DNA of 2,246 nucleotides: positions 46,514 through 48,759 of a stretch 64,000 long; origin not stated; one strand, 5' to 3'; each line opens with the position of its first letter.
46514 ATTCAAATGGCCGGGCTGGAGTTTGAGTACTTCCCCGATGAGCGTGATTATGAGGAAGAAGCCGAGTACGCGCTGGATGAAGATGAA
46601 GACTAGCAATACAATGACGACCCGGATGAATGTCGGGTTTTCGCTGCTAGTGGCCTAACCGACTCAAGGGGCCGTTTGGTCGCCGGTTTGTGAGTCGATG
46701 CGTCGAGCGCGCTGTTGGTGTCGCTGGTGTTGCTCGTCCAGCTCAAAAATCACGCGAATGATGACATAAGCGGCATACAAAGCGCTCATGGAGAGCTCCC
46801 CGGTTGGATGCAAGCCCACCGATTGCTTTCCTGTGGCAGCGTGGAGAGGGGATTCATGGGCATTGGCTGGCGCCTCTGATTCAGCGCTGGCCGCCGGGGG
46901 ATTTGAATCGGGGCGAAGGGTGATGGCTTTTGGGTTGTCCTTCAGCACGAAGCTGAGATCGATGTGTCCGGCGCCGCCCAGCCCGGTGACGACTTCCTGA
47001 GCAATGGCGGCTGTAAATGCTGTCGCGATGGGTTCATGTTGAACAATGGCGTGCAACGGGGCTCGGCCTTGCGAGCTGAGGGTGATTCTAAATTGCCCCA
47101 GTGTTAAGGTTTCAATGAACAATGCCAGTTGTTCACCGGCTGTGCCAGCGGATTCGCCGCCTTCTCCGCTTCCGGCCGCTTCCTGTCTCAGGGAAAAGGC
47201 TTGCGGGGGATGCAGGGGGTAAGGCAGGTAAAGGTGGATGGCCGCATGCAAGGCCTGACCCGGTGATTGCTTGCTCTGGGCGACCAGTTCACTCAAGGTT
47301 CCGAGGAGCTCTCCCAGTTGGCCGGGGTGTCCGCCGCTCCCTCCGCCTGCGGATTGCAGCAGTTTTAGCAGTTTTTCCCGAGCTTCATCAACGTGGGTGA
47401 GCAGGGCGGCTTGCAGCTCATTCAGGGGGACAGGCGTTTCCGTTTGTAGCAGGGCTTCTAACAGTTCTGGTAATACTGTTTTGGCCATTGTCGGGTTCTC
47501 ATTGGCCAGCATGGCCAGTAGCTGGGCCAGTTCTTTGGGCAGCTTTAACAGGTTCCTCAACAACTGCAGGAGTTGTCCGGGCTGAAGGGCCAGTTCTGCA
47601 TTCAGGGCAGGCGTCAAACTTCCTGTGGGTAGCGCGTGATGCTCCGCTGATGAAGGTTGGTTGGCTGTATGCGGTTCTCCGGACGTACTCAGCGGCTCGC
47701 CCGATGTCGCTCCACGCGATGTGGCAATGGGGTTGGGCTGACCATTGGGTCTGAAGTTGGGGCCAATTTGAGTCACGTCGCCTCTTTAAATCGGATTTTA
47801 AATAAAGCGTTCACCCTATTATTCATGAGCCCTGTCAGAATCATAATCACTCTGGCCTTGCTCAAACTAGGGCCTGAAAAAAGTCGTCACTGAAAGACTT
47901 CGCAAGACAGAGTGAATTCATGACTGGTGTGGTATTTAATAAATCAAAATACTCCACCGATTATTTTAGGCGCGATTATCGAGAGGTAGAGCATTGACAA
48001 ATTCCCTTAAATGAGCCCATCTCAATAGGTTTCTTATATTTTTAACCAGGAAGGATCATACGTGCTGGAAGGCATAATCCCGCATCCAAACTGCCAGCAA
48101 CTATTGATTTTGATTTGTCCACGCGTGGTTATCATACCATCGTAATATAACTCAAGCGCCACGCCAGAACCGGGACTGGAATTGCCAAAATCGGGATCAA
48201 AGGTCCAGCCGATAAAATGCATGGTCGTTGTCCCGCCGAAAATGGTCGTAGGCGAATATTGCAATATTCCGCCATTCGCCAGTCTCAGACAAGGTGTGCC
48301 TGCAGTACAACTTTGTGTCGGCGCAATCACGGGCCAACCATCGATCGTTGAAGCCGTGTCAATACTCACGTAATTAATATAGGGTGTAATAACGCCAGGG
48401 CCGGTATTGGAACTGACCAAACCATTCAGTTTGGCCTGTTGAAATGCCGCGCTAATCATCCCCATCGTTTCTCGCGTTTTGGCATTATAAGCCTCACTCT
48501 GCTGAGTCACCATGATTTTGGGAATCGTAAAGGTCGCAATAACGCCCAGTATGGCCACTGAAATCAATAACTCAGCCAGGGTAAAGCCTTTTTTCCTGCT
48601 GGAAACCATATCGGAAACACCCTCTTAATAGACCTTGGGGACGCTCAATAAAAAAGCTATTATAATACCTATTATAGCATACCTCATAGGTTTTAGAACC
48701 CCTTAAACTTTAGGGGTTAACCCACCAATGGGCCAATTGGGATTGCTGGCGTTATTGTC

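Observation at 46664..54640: Low-GC accessory island between obg and the carboxyltransferase gene: FliK-like protein, type IV pilin-like protein, giant subtilisin/RTX protein, small paralogous membrane proteins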

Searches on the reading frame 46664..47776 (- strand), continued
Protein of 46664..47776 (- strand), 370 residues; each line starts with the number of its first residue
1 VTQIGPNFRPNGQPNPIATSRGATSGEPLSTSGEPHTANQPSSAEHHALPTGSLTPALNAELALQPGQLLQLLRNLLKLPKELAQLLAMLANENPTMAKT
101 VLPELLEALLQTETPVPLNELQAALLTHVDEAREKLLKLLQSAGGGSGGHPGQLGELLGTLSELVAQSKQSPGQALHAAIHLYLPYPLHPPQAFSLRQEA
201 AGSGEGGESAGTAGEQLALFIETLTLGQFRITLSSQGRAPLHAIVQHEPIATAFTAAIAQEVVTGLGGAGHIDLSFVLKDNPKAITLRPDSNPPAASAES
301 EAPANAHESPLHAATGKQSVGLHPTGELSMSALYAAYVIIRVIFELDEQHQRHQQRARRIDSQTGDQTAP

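Call 77: fold_search(model_id=the predicted structure, library=pdb)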
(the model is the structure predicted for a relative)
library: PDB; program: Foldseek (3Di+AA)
matches with E <= 10: 226; with E <= 0.001: 0
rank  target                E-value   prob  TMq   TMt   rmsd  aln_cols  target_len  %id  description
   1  9obo_C                3.1e-01  0.06  0.08  0.05  25.4       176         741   15  Crystal structure of Mycobacterium tuberculosis isocitrate lyase 2 fixed in the apo form with disulfide bonds (released 2026-03-18)
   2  5hk2_A                4.5e-01  0.11  0.09  0.14  18.0       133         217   11  Human sigma-1 receptor bound to 4-IBP (released 2016-04-06)
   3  8em1_B                4.8e-01  0.06  0.07  0.06  14.4       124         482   12  Type IIS Restriction Endonuclease PaqCI, DNA Unbound (released 2023-03-22)
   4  3cz7                  5.4e-01  0.11  0.12  0.12   9.3       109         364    4  Molecular Basis for the Autoregulation of the Protein Acetyl Transferase Rtt109 (released 2008-09-09)
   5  2zfn                  6.9e-01  0.10  0.11  0.11  12.9       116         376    5  Self-acetylation mediated histone H3 lysine 56 acetylation by rtt109 (released 2008-09-23)
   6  2okx_A                8.2e-01  0.21  0.09  0.04   9.2        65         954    6  Crystal structure of GH78 family rhamnosidase of Bacillus SP. GL1 AT 1.9 A (released 2007-11-13)
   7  6djz_B                8.7e-01  0.08  0.09  0.14  18.1       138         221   12  Human sigma-1 receptor bound to haloperidol (released 2018-10-17)
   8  2dnj_A                8.7e-01  0.03  0.08  0.10  16.1       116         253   12  DNASE I-INDUCED DNA CONFORMATION. 2 ANGSTROMS STRUCTURE OF A DNASE I-OCTAMER COMPLEX (released 1994-01-31)
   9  5y1z_A                9.9e-01  0.04  0.08  0.18  17.8       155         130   11  Crystal structure of ZMYND8 PHD-BROMO-PWWP tandem in complex with Drebrin ADF-H domain (released 2017-10-25)
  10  5hk1_B                1.1e+00  0.07  0.09  0.14  17.9       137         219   12  Human sigma-1 receptor bound to PD144418 (released 2016-04-06)
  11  6dk0_B                1.2e+00  0.06  0.09  0.13  17.0       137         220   14  Human sigma-1 receptor bound to NE-100 (released 2018-10-17)
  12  8f2r_E                1.4e+00  0.04  0.10  0.17  17.6       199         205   18  Human CCC complex (released 2023-05-24)
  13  8zsb_A                1.6e+00  0.15  0.12  0.14   4.1        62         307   10  Cryo-EM structure of human ZnT1, in the absence of zinc, determined in outward-facing conformation (released 2024-08-21)
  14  6djz_C                1.6e+00  0.06  0.09  0.13  16.4       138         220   13  Human sigma-1 receptor bound to haloperidol (released 2018-10-17)
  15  6ee1_A                1.6e+00  0.04  0.08  0.04  21.1       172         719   13  Crystal structure of Mycobacterium tuberculosis ICL2 in complex with acetyl-CoA (released 2019-08-14)
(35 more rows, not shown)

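Call 78: search_solved_structures(query=A3, max_evalue=10, show_alignments=3)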
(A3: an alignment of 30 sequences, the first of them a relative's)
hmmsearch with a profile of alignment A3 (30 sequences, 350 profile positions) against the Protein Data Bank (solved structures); distinct sequences matched with E-value up to 10: 2.
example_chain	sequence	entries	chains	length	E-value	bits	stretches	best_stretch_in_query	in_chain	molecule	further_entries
3tjt_A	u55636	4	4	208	0.54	12.9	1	43-126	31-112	Superoxide dismutase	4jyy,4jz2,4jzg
4mup_A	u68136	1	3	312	1.8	11.1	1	144-187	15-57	AMIDOHYDROLASE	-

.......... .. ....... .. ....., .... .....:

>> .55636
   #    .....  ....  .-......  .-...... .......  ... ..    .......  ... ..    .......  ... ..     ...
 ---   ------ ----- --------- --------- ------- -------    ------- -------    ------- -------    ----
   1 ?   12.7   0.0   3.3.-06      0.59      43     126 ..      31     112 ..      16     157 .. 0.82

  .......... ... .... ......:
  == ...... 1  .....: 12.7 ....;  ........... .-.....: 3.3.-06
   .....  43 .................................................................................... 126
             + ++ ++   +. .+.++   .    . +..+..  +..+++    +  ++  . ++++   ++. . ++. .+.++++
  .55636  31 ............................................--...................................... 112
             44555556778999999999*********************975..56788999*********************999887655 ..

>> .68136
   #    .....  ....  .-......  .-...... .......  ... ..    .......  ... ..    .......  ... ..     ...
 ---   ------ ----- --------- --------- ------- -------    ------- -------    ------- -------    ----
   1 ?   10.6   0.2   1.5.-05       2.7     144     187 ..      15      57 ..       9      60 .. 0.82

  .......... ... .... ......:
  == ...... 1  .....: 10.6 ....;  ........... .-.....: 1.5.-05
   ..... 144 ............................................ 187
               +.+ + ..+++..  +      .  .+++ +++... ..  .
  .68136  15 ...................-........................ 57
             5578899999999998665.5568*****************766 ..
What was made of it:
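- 46664..47776 (-): p370: Vampirovibrionales-specific protein that is a conserved neighbour of obg. It may carry a T3S4 (FliK/PscP)-like C-terminal domain. It is not part of the variable, low-GC segment. Foldseek and HMM searches of PDB found nothing (calls 77, 78).
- On FliK / T3S4 (Flg_hook): An HMM search of PDB sequences found nothing (call 78).
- Foldseek and an HMM search of PDB find nothing (calls 77, 78).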

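Call 89: find_related_loci(query=A3, collection=metagenome_contigs, flank=10000)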
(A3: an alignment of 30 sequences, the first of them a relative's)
Query A3 (370 aa) in metagenome_contigs; peptide patterns used: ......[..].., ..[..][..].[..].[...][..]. (x = any residue, [..] = any of these).
60 stretches matched a pattern; 3 encode a relative of the query (tblastn E <= 1e-3); 3 distinct loci.
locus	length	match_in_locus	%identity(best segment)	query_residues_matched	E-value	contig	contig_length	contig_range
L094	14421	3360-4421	47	1-357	1e-71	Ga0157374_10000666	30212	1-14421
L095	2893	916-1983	40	1-360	1e-70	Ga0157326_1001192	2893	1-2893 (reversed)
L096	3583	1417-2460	42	1-360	3e-68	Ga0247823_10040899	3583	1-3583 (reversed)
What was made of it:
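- Tried and rejected: Metagenome scan with the p370 family: three loci, one long (call 89).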

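Call 90: find_encoding_contigs(protein=P0015, flank=10000, max_places=1)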
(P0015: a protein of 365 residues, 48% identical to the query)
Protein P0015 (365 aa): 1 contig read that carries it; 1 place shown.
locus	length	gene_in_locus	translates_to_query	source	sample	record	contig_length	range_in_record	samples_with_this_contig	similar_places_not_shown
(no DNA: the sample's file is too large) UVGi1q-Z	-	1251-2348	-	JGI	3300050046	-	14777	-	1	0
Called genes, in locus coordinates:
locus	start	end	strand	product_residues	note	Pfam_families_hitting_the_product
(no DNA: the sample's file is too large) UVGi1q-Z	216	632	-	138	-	-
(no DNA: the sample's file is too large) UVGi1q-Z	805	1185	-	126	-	-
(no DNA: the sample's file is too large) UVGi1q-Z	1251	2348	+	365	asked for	-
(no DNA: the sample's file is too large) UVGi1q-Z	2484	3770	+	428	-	PF13480:Acetyltransf_6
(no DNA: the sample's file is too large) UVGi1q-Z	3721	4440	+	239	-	PF21780:DUF6875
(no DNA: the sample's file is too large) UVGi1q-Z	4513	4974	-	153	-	-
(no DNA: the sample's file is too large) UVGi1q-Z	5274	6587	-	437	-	-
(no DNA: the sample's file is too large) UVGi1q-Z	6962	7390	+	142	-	-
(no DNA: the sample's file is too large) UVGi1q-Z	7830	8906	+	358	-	PF00561:Abhydrolase_1, PF12697:Abhydrolase_6 (weak), PF12146:Hydrolase_4 (faint)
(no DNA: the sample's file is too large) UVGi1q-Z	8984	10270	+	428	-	PF01053:Cys_Met_Meta_PP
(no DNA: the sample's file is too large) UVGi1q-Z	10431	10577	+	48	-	-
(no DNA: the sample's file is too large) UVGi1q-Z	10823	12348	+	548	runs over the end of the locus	-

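Call 91: find_encoding_contigs(protein=P0029, flank=10000, max_places=1)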
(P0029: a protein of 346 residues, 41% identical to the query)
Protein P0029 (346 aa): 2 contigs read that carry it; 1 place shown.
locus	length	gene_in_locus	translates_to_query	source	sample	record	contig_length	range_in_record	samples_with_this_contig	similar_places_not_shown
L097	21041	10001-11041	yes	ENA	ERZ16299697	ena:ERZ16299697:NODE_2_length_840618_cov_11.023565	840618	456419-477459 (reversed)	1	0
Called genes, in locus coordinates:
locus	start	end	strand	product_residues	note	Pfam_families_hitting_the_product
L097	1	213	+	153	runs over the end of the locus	PF01042:Ribonuc_L-PSP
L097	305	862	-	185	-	-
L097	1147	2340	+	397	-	PF25487:ETR1_N, PF00512:HisKA, PF02518:HATPase_c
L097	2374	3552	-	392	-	PF00155:Aminotran_1_2, PF01041:DegT_DnrJ_EryC1, PF01053:Cys_Met_Meta_PP (faint)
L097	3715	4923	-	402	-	-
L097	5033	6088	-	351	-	-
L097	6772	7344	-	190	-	-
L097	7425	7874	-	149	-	PF00258:Flavodoxin_1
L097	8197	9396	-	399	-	PF00460:Flg_bb_rod, PF22692:LlgE_F_G_D1, PF06429:Flg_bbr_C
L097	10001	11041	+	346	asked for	-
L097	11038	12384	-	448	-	PF01018:GTP1_OBG, PF01926:MMR_HSR1, PF02421:FeoB_N, PF09269:DUF1967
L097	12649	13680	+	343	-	PF01551:Peptidase_M23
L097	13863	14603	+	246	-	PF00730:HhH-GPD, PF00633:HHH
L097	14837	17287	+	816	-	PF02518:HATPase_c, PF00204:DNA_gyraseB, PF01751:Toprim, PF00986:DNA_gyraseB_C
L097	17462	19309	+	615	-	PF00270:DEAD, PF00271:Helicase_C, PF16124:RecQ_Zn_bind, PF09382:RQC, PF00570:HRDC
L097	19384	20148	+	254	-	PF00395:SLH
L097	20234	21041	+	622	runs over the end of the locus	PF02321:OEP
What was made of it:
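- On FliK / T3S4 (Flg_hook): Only L097 has an adjacent flgE-like gene (call 91).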

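Call 92: find_encoding_contigs(protein=P0025, flank=10000, max_places=1)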
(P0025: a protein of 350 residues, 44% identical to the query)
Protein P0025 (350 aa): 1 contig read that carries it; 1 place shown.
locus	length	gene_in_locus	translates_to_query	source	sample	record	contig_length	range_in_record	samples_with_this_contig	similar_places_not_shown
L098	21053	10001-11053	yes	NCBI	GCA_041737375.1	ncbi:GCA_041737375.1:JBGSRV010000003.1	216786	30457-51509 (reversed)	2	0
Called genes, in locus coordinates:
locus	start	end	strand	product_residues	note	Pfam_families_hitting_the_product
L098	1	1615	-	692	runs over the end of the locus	PF22745:Nlig-Ia, PF01653:DNA_ligase_aden, PF03120:OB_DNA_ligase, PF03119:DNA_ligase_ZBD, PF12826:HHH_2, PF14520:HHH_5, PF00533:BRCT, PF12738:PTCB-BRCT (weak)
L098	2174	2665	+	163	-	-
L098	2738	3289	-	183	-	-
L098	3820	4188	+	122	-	-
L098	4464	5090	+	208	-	-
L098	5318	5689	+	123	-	-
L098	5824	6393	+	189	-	PF07963:N_methyl (weak)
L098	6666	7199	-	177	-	-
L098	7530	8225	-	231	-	PF00528:BPD_transp_1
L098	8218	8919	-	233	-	PF00528:BPD_transp_1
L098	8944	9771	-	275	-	PF00497:SBP_bac_3, PF10613:Lig_chan-Glu_bd (faint)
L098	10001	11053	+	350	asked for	-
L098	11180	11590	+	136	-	-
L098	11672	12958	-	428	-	PF01018:GTP1_OBG, PF01926:MMR_HSR1, PF02421:FeoB_N, PF09269:DUF1967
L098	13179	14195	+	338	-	PF01551:Peptidase_M23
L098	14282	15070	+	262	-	PF00730:HhH-GPD, PF00633:HHH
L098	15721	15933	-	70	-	-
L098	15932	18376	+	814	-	PF02518:HATPase_c, PF00204:DNA_gyraseB, PF01751:Toprim, PF00986:DNA_gyraseB_C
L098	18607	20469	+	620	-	PF00270:DEAD, PF00271:Helicase_C, PF16124:RecQ_Zn_bind, PF09382:RQC, PF00570:HRDC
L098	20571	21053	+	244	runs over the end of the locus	PF00395:SLH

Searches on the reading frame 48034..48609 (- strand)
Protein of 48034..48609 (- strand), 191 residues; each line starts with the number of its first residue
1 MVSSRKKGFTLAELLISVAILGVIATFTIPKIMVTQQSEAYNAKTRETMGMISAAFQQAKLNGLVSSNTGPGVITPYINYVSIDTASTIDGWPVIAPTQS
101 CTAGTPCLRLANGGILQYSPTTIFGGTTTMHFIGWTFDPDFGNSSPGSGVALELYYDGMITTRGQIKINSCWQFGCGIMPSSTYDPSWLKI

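Call 3: search_protein_families(library=pfam, proteins=[window:48034-48609:-], max_evalue=1)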
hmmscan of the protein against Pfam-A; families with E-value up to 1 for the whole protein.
window:48034-48609:- (191 aa): 2 families
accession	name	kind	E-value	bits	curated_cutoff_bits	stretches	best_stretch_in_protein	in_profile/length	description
PF07963.17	N_methyl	-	1.8e-07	30.9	21.2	1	4-27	2-25/27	Prokaryotic N-terminal methylation motif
PF11773.13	ComGE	-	0.052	13.9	25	1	11-58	2-49/82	Competence system putative prepilin ComGE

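Call 4: search_protein_families(library=ncbifam, proteins=[window:48034-48609:-], max_evalue=1)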
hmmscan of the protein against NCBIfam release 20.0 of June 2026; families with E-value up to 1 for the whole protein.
window:48034-48609:- (191 aa): 15 families
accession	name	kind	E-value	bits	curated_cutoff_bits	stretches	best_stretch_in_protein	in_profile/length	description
NF041013.1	T4P_ComGE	equivalog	3.8e-08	33.3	49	1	5-62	2-59/83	competence type IV pilus minor pilin ComGE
TIGR01710.1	typeII_sec_gspG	equivalog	1.2e-07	31.8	88.85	1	7-65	1-58/134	type II secretion system major pseudopilin GspG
TIGR02532.1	IV_pilin_GFxxxE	domain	4.4e-07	29.5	16.3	1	6-28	1-23/24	prepilin-type N-terminal cleavage/methylation domain-containing protein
NF041775.1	typeIV_PilA_Myxo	equivalog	3.9e-06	27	400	1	4-45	8-50/214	type IV pilin protein PilA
NF040999.1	pilin_ComGC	equivalog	0.00033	20.8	75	1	6-52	1-46/84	competence type IV pilus major pilin ComGC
TIGR02599.1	TIGR02599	subfamily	0.00054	19.3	256.5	1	8-62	1-62/361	Verru_Chthon cassette protein C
NF007862.0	PRK10574.1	equivalog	0.0037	17.4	138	1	5-31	3-29/145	prepilin peptidase-dependent pilin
TIGR02596.1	TIGR02596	subfamily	0.0089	16.1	70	1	9-60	1-52/196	Verru_Chthon cassette protein D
TIGR01708.2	typeII_sec_gspH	equivalog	0.013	15.5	80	1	7-63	2-58/169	type II secretion system minor pseudopilin GspH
NF041002.1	pilin_ComGF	equivalog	0.038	14.2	80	1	6-46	1-41/139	competence type IV pilus minor pilin ComGF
NF040982.1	ComGD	equivalog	0.079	13.4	70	1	6-36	1-29/139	competence type IV pilus minor pilin ComGD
NF007800.0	PRK10506.1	equivalog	0.1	12.4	158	1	4-59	6-61/163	prepilin peptidase-dependent protein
TIGR01711.1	gspJ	equivalog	0.15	11.8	64.85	1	7-50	1-44/192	type II secretion system minor pseudopilin GspJ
TIGR00616.1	rect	subfamily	0.21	11.3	52.65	1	33-80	60-107/242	recombinase, phage RecT family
NF007848.0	PRK10557.1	equivalog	0.24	10.7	120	1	3-33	7-36/192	prepilin peptidase-dependent protein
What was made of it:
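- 48034..48609 (-): pilin191: type IV pilin/pseudopilin-like protein, apparently with its own promoter. N_methyl E=1.8e-7; TIGR02532 E=4.4e-7 (calls 3, 4).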

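Call 74: search_protein_families(library=padloc, proteins=[window:48034-48609:-], max_evalue=0.01)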
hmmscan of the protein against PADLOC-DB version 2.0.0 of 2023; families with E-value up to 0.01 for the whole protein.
window:48034-48609:- (191 aa): 0 families

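Call 75: search_protein_families(library=phrogs, proteins=[window:48034-48609:-], max_evalue=0.01)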
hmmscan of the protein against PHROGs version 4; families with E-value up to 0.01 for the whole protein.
window:48034-48609:- (191 aa): 6 families
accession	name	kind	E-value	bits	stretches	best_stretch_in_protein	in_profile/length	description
phrog_11596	-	unknown function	4.9e-06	27.4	1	3-51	2-48/187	-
phrog_13280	-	unknown function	5e-06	27.3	1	6-46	3-43/67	-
phrog_27437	-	unknown function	1.7e-05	26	1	4-56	5-60/140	-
phrog_10597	-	unknown function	8.9e-05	23.3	1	5-27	3-25/59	-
phrog_3433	-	moron, auxiliary metabolic gene and host takeover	0.00012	23.2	1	5-44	18-57/127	pilin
phrog_11263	-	unknown function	0.00036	21.3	1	6-43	1-35/72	-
